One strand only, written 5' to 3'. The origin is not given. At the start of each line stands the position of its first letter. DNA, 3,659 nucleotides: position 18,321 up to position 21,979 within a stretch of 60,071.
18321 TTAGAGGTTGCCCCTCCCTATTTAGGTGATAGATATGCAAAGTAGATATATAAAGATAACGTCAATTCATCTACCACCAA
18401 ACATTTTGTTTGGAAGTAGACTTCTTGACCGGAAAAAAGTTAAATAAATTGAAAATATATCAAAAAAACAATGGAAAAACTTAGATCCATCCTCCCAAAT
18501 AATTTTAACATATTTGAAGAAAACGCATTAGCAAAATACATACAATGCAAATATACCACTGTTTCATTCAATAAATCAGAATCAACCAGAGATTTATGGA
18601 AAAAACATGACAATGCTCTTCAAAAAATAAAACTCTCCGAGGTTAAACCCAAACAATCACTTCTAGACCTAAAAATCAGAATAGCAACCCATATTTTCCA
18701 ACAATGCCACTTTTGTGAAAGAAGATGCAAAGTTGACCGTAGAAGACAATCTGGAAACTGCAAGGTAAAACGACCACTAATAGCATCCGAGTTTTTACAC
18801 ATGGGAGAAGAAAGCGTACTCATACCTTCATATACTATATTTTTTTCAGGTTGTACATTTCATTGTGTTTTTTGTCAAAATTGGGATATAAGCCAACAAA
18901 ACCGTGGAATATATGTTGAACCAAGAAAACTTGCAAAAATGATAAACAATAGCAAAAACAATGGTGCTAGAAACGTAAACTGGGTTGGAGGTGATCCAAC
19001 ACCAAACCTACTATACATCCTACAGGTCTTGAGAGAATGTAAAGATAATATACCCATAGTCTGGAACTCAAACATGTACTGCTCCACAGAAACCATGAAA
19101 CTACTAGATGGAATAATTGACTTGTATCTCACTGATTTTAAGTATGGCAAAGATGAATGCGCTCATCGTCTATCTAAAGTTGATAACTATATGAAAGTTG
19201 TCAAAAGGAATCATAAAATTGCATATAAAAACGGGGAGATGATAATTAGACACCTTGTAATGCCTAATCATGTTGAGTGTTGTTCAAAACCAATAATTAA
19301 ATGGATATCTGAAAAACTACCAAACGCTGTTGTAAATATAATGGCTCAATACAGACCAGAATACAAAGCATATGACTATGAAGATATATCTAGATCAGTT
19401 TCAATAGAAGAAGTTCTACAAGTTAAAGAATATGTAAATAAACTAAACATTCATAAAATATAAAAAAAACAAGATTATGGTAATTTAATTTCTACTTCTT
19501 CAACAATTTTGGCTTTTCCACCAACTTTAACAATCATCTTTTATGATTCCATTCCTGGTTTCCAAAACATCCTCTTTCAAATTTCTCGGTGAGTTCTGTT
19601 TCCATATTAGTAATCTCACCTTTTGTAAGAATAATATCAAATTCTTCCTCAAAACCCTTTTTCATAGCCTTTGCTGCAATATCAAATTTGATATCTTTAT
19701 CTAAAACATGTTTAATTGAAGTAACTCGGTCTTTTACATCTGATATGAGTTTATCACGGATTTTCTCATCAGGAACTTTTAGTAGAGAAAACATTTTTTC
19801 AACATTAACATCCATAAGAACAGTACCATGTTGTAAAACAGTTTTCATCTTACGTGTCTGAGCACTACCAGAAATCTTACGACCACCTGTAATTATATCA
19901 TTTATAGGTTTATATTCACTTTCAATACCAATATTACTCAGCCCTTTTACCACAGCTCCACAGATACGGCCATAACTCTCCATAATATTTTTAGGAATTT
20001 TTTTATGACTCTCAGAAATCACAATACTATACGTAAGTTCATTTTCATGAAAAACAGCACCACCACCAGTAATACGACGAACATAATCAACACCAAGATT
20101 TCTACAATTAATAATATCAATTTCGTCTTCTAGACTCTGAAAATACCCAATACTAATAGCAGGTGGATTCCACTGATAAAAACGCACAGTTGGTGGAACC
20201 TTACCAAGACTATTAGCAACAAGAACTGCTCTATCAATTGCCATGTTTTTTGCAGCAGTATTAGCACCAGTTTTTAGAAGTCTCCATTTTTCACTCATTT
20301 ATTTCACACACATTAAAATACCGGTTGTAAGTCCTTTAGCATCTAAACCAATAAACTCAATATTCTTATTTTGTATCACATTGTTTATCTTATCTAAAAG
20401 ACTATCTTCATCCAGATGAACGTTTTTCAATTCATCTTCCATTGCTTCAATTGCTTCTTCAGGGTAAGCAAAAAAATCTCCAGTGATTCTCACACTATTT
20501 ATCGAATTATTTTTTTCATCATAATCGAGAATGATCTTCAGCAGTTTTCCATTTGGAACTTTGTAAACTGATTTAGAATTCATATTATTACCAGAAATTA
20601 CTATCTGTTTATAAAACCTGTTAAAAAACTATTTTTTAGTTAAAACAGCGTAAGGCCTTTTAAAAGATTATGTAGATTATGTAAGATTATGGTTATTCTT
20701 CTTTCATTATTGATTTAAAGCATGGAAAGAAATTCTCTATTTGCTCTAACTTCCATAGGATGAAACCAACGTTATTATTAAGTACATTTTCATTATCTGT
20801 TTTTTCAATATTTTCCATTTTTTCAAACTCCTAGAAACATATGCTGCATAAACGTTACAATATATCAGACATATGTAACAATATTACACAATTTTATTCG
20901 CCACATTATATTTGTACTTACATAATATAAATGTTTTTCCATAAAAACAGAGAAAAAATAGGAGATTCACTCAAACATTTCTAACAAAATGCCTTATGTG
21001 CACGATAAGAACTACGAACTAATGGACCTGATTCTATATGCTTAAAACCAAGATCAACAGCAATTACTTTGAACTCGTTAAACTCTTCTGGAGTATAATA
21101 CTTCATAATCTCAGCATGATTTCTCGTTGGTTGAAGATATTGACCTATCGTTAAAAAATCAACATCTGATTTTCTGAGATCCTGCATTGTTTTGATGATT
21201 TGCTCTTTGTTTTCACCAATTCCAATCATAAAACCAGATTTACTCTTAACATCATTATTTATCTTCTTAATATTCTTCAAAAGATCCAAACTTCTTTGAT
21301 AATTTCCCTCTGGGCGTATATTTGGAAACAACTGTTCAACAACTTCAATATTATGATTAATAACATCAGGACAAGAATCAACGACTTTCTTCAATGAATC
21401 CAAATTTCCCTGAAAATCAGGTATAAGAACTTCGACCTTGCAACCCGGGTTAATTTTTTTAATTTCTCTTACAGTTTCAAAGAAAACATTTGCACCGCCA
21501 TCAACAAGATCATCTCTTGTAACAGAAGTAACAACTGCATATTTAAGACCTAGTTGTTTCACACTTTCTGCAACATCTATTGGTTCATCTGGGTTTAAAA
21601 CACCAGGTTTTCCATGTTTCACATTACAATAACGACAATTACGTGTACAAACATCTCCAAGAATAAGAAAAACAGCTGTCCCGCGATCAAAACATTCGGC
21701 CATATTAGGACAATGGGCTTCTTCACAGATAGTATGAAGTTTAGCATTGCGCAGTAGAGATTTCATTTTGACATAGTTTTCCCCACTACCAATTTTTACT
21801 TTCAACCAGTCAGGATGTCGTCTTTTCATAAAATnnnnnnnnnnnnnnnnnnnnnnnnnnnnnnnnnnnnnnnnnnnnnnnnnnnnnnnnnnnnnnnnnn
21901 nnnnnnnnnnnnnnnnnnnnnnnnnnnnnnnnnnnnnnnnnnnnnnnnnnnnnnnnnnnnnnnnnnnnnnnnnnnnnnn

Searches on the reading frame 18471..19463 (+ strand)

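Call 17: search_protein_families(library=pfam, proteins=[window:18471-19463:+], max_evalue=0.001)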
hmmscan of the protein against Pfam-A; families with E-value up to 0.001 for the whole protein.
window:18471-19463:+ (330 aa): 2 families
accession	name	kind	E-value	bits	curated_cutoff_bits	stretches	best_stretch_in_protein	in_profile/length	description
PF04055.27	Radical_SAM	-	6.3e-17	62.7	29.5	1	123-270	2-157/166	Radical SAM superfamily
PF13353.11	Fer4_12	-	6e-11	43.2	22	1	122-209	9-98/137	4Fe-4S single cluster domain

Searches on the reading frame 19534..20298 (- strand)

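Call 17: search_protein_families(library=pfam, proteins=[window:19534-20298:-], max_evalue=0.001)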
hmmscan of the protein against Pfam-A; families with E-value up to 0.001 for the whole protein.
window:19534-20298:- (254 aa): 2 families
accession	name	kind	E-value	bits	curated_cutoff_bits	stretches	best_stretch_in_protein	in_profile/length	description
PF21948.1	LplA-B_cat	-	5.4e-50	170.6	27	1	15-217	2-200/200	Lipoyl protein ligase A/B catalytic domain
PF03099.24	BPL_LplA_LipB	-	1.1e-15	58.1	21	1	55-165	6-133/133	Biotin/lipoate A/B protein ligase family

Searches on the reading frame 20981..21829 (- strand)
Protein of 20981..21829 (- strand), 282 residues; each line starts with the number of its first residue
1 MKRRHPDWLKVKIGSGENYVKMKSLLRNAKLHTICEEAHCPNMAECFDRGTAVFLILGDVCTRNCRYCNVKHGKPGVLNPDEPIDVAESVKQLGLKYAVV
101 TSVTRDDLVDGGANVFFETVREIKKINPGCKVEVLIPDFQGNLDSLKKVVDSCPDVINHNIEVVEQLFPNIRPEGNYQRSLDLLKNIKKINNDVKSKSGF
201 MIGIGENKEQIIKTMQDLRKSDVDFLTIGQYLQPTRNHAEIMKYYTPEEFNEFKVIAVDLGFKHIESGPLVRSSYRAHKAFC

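Call 17: search_protein_families(library=pfam, proteins=[window:20981-21829:-], max_evalue=0.001)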
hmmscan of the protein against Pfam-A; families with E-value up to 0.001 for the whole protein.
window:20981-21829:- (282 aa): 2 families
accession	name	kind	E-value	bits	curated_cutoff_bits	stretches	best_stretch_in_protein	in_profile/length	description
PF04055.27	Radical_SAM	-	9.6e-21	75.1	29.5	1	56-218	2-166/166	Radical SAM superfamily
PF16881.10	LIAS_N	-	4.9e-12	46.6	27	1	3-40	59-96/96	N-terminal domain of lipoyl synthase of Radical_SAM family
